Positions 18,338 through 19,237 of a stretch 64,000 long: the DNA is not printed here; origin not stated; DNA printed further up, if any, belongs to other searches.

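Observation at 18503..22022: ETF-alpha-domain-I-only protein translationally coupled to panB, a PF04008-like protein and an MltD-like transglycosylase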

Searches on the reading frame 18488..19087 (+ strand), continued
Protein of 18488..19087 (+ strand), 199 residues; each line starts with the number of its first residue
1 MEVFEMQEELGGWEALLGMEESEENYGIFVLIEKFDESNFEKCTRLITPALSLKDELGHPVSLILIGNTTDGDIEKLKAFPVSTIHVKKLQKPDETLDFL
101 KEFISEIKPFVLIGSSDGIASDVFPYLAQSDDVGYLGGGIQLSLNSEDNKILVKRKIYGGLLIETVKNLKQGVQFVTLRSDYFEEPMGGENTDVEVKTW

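Call 27: find_homologous_proteins(query=A3, max_evalue=0.000001)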
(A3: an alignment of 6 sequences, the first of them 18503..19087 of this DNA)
Query A3 (6 sequences) (194 aa, profile of the alignment): 349 proteins with E <= 0.000001 among 8000 candidates; the best 120 are listed.
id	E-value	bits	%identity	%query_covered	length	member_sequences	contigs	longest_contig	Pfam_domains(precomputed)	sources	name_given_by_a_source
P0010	2.9e-77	277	54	100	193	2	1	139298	PF01012.28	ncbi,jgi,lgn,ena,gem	-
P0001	7.5e-77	275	100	100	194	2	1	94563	PF01012.28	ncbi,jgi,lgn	-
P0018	2.5e-72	260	22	98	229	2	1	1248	PF01012.28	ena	-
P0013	2.4e-69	251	25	85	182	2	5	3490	PF01012.28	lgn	-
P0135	6.2e-68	246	22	86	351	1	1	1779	PF01012.28,PF00766.26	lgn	-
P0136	3.1e-66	241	22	86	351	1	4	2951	PF01012.28,PF00766.26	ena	-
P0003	3.4e-65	237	78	100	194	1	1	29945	PF01012.28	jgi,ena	-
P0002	3.7e-65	237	78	100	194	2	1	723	PF01012.28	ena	-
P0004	8.8e-65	236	77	100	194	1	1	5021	PF01012.28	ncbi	-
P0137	5.2e-64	233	22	90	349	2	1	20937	PF01012.28,PF00766.26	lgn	-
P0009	2.0e-63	231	59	100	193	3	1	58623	PF01012.28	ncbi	-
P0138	2.3e-63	231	21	91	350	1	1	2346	PF01012.28,PF00766.26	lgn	-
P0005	3.2e-63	231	76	100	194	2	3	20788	PF01012.28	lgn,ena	-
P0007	9.0e-62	226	62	100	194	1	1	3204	PF01012.28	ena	-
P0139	9.7e-62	226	25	86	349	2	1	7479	PF01012.28,PF00766.26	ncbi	-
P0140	1.6e-61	225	22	94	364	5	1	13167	PF01012.28,PF00766.26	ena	-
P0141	3.3e-61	224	26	85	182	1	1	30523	PF01012.28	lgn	-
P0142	3.4e-61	224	22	86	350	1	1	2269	PF01012.28,PF00766.26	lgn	-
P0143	1.9e-60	222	26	85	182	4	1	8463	PF01012.28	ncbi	-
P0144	1.0e-59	219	21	91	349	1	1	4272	PF01012.28,PF00766.26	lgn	-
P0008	2.4e-59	218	61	100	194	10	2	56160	PF01012.28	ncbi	-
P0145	5.8e-59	217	20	86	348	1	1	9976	PF01012.28,PF00766.26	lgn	-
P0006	3.2e-57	211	61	100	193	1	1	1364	PF01012.28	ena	-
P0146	1.1e-56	209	24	91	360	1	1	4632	PF01012.28,PF00766.26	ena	-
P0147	2.8e-56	208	22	91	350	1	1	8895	PF01012.28,PF00766.26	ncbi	-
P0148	4.5e-56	207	22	86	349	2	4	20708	PF01012.28,PF00766.26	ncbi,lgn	-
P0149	6.2e-56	207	23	87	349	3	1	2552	PF01012.28,PF00766.26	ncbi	-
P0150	2.9e-55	205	24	86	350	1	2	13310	PF01012.28,PF00766.26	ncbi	-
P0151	9.9e-55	203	23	91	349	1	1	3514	PF01012.28,PF00766.26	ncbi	-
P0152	2.4e-54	202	24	88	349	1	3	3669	PF01012.28,PF00766.26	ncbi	-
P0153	4.6e-54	201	25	88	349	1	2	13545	PF01012.28,PF00766.26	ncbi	-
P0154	8.8e-54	200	23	87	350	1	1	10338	PF01012.28,PF00766.26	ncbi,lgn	-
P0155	9.9e-54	200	24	94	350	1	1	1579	PF01012.28,PF00766.26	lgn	-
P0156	1.5e-53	199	22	98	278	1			PF01012.28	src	-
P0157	1.9e-53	199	24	86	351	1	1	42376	PF01012.28,PF00766.26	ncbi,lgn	ncbi:MAG: electron transfer flavoprotein subunit alpha/FixB family protein [Thermoplasmatota archaeo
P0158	2.5e-53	198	23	92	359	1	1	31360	PF01012.28,PF00766.26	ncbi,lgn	-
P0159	2.9e-53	198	23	91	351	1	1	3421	PF01012.28,PF00766.26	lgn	-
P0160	4.5e-53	198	22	88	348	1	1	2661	PF01012.28,PF00766.26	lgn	-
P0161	4.9e-53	197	21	94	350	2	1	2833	PF01012.28,PF00766.26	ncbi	-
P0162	7.5e-53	197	23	91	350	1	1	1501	PF01012.28,PF00766.26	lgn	-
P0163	1.3e-52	196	24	94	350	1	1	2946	PF01012.28,PF00766.26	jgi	jgi:electron transfer flavoprotein alpha subunit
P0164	2.9e-52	195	22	78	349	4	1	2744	PF01012.28,PF00766.26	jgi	jgi:electron transfer flavoprotein alpha subunit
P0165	3.3e-52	195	23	81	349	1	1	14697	PF01012.28,PF00766.26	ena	-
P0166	3.6e-52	195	22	98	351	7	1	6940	PF01012.28,PF00766.26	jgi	jgi:electron transfer flavoprotein alpha subunit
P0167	3.9e-52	195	22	98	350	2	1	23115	PF01012.28,PF00766.26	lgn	-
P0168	3.9e-52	195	23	94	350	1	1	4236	PF01012.28,PF00766.26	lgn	-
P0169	6.7e-52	194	23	81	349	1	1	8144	PF01012.28,PF00766.26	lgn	-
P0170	8.1e-52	193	22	98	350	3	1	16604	PF01012.28,PF00766.26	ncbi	-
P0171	9.9e-52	193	23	98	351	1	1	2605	PF01012.28,PF00766.26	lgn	-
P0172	9.9e-52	193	22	98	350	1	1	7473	PF01012.28,PF00766.26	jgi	-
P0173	1.1e-51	193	21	98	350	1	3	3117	PF01012.28,PF00766.26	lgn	-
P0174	1.2e-51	193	21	78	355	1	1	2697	PF01012.28,PF00766.26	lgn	-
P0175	1.2e-51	193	23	94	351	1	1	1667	PF01012.28,PF00766.26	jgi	jgi:electron transfer flavoprotein alpha subunit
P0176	1.3e-51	193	25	93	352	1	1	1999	PF01012.28,PF00766.26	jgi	jgi:electron transfer flavoprotein alpha subunit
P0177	1.3e-51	193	23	98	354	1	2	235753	PF01012.28,PF00766.26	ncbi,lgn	-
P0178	1.4e-51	193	24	91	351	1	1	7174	PF01012.28,PF00766.26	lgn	-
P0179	1.6e-51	193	22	87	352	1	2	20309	PF01012.28,PF00766.26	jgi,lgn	jgi:electron transfer flavoprotein alpha subunit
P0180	1.7e-51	192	22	91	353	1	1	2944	PF01012.28,PF00766.26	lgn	-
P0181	1.7e-51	192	22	94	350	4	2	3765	PF01012.28,PF00766.26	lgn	-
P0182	2.0e-51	192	22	86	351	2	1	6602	PF01012.28,PF00766.26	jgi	jgi:electron transfer flavoprotein alpha subunit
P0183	2.2e-51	192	22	98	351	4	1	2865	PF01012.28,PF00766.26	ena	-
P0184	2.6e-51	192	22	87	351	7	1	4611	PF01012.28,PF00766.26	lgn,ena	-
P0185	4.4e-51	191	21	91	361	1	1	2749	PF01012.28,PF00766.26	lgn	-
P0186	4.6e-51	191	24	87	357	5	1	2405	PF01012.28,PF00766.26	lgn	-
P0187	5.0e-51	191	21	82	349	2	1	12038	PF01012.28,PF00766.26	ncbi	-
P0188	5.2e-51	191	25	91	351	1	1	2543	PF01012.28,PF00766.26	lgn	-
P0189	5.6e-51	191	22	98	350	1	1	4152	PF01012.28,PF00766.26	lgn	-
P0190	6.4e-51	191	22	94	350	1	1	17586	PF01012.28,PF00766.26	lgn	-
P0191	8.0e-51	190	24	94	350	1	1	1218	PF01012.28,PF00766.26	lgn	-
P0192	1.0e-50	190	24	94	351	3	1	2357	PF01012.28,PF00766.26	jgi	jgi:electron transfer flavoprotein alpha subunit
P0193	1.2e-50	190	21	98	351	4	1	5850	PF01012.28,PF00766.26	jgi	jgi:electron transfer flavoprotein alpha subunit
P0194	1.4e-50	189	25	98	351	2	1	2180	PF01012.28,PF00766.26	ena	-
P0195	1.4e-50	189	21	94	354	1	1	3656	PF01012.28,PF00766.26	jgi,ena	-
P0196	1.5e-50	189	24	98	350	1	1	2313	PF01012.28,PF00766.26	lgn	-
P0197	1.8e-50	189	24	87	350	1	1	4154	PF01012.28,PF00766.26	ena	-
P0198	2.2e-50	189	23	98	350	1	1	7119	PF01012.28,PF00766.26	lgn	-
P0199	2.4e-50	189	23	86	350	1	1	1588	PF01012.28,PF00766.26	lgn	-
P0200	2.8e-50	188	24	94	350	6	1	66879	PF01012.28,PF00766.26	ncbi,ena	ncbi:MAG: FAD-binding protein [Candidatus Thermoplasmatota archaeon]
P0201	3.2e-50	188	23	94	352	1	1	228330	PF01012.28,PF00766.26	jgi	jgi:electron transfer flavoprotein alpha subunit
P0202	3.3e-50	188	24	73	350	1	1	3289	PF01012.28,PF00766.26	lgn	-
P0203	4.0e-50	188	22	87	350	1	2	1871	PF01012.28,PF00766.26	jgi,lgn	jgi:electron transfer flavoprotein alpha subunit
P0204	4.6e-50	188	23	98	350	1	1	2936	PF01012.28,PF00766.26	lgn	-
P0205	5.4e-50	188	24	78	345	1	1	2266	PF01012.28,PF00766.26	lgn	-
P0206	6.0e-50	187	21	87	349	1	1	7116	PF01012.28,PF00766.26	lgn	-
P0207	6.4e-50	187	25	86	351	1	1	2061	PF01012.28,PF00766.26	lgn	-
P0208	7.2e-50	187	22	98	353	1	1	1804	PF01012.28,PF00766.26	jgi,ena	-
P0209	8.0e-50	187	23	91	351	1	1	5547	PF01012.28,PF00766.26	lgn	-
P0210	1.1e-49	187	24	94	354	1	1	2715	PF01012.28,PF00766.26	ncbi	-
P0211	1.8e-49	186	22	87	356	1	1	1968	PF01012.28,PF00766.26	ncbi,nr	ncbi:MAG TPA: FAD-binding protein [Candidatus Thermoplasmatota archaeon]|nr:FAD-binding protein [Can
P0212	2.1e-49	186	25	91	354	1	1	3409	PF01012.28,PF00766.26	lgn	-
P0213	3.8e-49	185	24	82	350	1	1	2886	PF01012.28,PF00766.26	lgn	-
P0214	4.4e-49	185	23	90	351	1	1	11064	PF01012.28,PF00766.26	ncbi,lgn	-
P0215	5.4e-49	184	25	86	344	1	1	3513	PF01012.28,PF00766.26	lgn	-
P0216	5.5e-49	184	22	87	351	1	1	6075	PF01012.28,PF00766.26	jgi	jgi:electron transfer flavoprotein alpha subunit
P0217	7.4e-49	184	22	87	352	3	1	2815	PF01012.28,PF00766.26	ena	-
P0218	7.4e-49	184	23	82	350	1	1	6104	PF01012.28,PF00766.26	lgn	-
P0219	7.9e-49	184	26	82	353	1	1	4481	PF01012.28,PF00766.26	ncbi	-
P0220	9.0e-49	184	23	87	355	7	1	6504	PF01012.28,PF00766.26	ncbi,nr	ncbi:MAG: FAD-binding protein [Halobacteriales archaeon]|nr:FAD-binding protein [Halobacteriales arc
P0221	1.3e-48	183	24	86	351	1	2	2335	PF01012.28,PF00766.26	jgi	jgi:electron transfer flavoprotein alpha subunit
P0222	3.0e-48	182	24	87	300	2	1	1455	PF01012.28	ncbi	-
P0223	3.2e-48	182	25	86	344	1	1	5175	PF01012.28,PF00766.26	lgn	-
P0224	3.8e-48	181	23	86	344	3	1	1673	PF01012.28,PF00766.26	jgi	jgi:electron transfer flavoprotein alpha subunit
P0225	4.1e-48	181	24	86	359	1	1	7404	PF01012.28,PF00766.26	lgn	-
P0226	4.2e-48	181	23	94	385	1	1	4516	PF01012.28,PF00766.26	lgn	-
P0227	4.4e-48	181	23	87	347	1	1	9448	PF01012.28,PF00766.26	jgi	jgi:electron transfer flavoprotein alpha subunit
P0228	7.4e-48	181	27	82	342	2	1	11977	PF01012.28,PF00766.26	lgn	-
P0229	7.7e-48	180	24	87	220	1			PF01012.28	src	-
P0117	9.3e-48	180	22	94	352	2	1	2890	PF01012.28,PF00766.26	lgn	-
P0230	9.4e-48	180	22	98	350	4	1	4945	PF01012.28,PF00766.26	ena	-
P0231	1.4e-47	180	22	98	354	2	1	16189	PF01012.28,PF00766.26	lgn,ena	-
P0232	1.6e-47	179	21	94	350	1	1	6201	PF01012.28,PF00766.26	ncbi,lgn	-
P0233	1.7e-47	179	23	87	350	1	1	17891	PF01012.28,PF00766.26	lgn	-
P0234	2.7e-47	179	23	91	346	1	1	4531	PF01012.28,PF00766.26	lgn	-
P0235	3.0e-47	179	25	83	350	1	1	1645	PF01012.28,PF00766.26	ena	-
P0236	3.8e-47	178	25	94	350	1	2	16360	PF01012.28,PF00766.26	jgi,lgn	jgi:electron transfer flavoprotein alpha subunit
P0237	4.1e-47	178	23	94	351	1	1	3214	PF01012.28,PF00766.26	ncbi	-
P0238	7.0e-47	177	22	87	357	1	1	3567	PF01012.28,PF00766.26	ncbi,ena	-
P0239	7.7e-47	177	24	82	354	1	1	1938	PF01012.28,PF00766.26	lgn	-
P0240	9.2e-47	177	24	88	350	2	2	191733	PF01012.28,PF00766.26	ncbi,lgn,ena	ncbi:MAG: FAD-binding protein [Candidatus Thermoplasmatota archaeon]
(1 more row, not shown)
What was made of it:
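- On Archaeal N-motif ETF-alpha-like family: The orphan is 194 aa, whereas family members are 344-364 aa with PF00766 (call 27).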

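Call 28: find_encoding_contigs(protein=P0141, flank=6000, max_places=2)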
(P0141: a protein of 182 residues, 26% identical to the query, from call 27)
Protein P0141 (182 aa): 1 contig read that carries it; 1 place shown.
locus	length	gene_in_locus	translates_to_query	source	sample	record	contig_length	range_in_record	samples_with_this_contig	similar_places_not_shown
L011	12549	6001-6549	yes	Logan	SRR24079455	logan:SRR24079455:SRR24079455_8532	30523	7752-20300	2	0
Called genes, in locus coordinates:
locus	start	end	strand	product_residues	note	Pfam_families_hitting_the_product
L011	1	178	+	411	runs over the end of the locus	PF02737:3HCDH_N, PF00725:3HCDH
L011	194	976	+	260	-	PF00378:ECH_1, PF16113:ECH_2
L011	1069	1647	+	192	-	PF01909:NTP_transf_2, PF18765:Polbeta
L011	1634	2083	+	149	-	-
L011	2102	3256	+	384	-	PF02771:Acyl-CoA_dh_N, PF02770:Acyl-CoA_dh_M, PF00441:Acyl-CoA_dh_1, PF08028:Acyl-CoA_dh_2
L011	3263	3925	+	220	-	PF20582:UPF0758_N, PF04002:RadC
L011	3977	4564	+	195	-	-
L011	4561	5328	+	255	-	PF08843:AbiEii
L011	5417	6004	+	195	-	PF01012:ETF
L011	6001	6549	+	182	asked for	PF01012:ETF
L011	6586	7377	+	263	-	PF01012:ETF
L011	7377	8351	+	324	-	PF01012:ETF, PF00766:ETF_alpha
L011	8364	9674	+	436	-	PF00890:FAD_binding_2 (weak), PF01266:DAO, PF01946:Thi4, PF03486:HI0933_like, PF07992:Pyr_redox_2, PF12831:FAD_oxidored, PF13450:NAD_binding_8, PF26311:ETF-QO_FixC_C, +4 more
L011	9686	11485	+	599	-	PF00501:AMP-binding, PF23562:AMP-binding_C_3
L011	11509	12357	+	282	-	PF00756:Esterase (weak), PF02129:Peptidase_S15 (faint), PF01738:DLH (faint), PF02230:Abhydrolase_2 (faint), PF00561:Abhydrolase_1, PF12146:Hydrolase_4, PF12697:Abhydrolase_6, PF20408:Abhydrolase_11 (weak), +1 more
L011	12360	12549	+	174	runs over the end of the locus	PF01551:Peptidase_M23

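Call 29: find_encoding_contigs(protein=P0143, flank=6000, max_places=2)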
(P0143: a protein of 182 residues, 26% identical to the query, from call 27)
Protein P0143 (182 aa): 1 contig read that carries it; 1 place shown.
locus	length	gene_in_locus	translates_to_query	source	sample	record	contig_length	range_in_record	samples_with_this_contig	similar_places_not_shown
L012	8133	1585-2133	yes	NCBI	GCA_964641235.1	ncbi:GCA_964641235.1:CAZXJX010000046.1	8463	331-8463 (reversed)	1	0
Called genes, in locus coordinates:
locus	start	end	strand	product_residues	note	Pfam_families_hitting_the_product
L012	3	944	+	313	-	?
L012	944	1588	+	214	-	PF01012:ETF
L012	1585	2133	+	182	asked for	PF01012:ETF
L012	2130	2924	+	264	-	PF01012:ETF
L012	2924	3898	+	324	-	PF01012:ETF, PF00766:ETF_alpha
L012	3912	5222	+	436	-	PF00890:FAD_binding_2 (weak), PF01266:DAO, PF01494:FAD_binding_3, PF01946:Thi4, PF03486:HI0933_like, PF07992:Pyr_redox_2, PF12831:FAD_oxidored, PF26311:ETF-QO_FixC_C, +4 more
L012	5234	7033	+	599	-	PF00501:AMP-binding, PF23562:AMP-binding_C_3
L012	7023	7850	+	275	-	PF01738:DLH (faint), PF02230:Abhydrolase_2 (faint), PF12146:Hydrolase_4, PF20408:Abhydrolase_11 (weak), PF00561:Abhydrolase_1, PF12697:Abhydrolase_6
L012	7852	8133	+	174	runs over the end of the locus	PF01551:Peptidase_M23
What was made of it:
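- Closest known: Stand-alone ETF-alpha-related proteins of unknown function. Different: The mini-alpha proteins are paired with a beta-like gene and sit next to canonical etfBA-fixC (calls 28, 29).
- Short alpha-like (182 aa) and beta-like (195 aa) ETF-only pairs exist in nature, next to canonical etfB-etfA-fixC (calls 28, 29).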

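Call 34: find_encoding_contigs(protein=P0003, flank=8000, max_places=2)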
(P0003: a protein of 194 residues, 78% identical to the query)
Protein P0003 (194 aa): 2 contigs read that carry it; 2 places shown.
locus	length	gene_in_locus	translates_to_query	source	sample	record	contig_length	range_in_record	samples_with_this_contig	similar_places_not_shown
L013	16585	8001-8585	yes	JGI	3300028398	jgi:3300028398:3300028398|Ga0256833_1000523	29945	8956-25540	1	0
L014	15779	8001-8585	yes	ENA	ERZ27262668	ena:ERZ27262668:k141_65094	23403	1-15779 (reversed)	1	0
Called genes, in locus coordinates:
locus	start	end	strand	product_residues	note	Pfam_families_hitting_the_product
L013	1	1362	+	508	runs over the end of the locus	PF02142:MGS, PF01808:AICARFT_IMPCHas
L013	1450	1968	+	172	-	-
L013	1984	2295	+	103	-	PF01883:FeS_assembly_P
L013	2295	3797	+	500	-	PF03023:MurJ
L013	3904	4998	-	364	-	PF00712:DNA_pol3_beta, PF02767:DNA_pol3_beta_2, PF02768:DNA_pol3_beta_3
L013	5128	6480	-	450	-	PF11638:DnaA_N, PF01637:ATPase_2 (faint), PF01695:IstB_IS21, PF00308:Bac_DnaA, PF00004:AAA, PF13173:AAA_14, PF08299:Bac_DnaA_C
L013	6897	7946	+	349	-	PF02163:Peptidase_M50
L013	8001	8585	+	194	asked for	PF01012:ETF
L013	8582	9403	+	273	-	PF02548:Pantoate_transf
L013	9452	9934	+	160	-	PF04008:Adenosine_kin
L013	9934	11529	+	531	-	PF23446:LysM1_NFP_LYK (faint), PF01464:SLT, PF01476:LysM, PF23473:LysM3_LYK4_5 (faint), PF01476:LysM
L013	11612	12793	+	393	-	PF13433:Peripla_BP_5, PF13458:Peripla_BP_6, PF01094:ANF_receptor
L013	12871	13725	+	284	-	PF02653:BPD_transp_2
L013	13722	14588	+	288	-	PF02653:BPD_transp_2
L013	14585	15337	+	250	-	PF00005:ABC_tran, PF13304:AAA_21 (faint), PF12399:BCA_ABC_TP_C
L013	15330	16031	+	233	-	PF00005:ABC_tran, PF13304:AAA_21 (weak), PF12399:BCA_ABC_TP_C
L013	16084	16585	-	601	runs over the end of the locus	PF01541:GIY-YIG, PF24348:DUF7508 (faint), PF27096:UvrC_M, PF02151:UVR, PF22920:UvrC_RNaseH, PF08459:UvrC_RNaseH_dom, PF14520:HHH_5, PF12826:HHH_2, +1 more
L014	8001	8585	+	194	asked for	PF01012:ETF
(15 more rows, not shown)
